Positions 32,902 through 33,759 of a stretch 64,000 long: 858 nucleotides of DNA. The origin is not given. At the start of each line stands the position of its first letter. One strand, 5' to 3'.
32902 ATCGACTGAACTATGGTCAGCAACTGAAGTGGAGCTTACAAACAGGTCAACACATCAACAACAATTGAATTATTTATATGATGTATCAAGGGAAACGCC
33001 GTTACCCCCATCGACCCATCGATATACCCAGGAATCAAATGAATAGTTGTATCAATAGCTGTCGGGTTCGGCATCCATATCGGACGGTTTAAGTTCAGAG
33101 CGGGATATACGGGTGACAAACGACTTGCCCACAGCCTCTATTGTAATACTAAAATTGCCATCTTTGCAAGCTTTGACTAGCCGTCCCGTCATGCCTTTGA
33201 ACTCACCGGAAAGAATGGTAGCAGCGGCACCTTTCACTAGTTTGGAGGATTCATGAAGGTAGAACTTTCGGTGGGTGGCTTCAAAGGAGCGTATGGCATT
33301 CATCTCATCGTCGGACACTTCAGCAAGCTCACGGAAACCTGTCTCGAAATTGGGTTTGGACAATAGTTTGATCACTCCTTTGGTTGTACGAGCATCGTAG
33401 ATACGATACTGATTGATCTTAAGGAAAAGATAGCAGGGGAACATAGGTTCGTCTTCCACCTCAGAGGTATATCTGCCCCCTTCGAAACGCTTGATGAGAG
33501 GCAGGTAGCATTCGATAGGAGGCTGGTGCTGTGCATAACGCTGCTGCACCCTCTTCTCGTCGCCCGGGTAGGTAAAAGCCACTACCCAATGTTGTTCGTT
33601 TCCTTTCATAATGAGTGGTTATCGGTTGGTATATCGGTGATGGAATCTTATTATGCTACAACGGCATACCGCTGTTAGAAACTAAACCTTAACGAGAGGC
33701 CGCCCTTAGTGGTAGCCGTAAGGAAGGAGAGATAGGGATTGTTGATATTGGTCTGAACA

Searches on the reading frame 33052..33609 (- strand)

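Call 8: search_protein_families(library=pfam, proteins=[window:33052-33609:-], max_evalue=0.001)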
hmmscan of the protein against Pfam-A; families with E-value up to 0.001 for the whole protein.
window:33052-33609:- (185 aa): 1 family
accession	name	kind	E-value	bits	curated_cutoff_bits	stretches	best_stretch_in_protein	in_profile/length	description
PF02357.24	NusG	-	8.1e-12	45.9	22.2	1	6-107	1-93/93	Transcription termination factor nusG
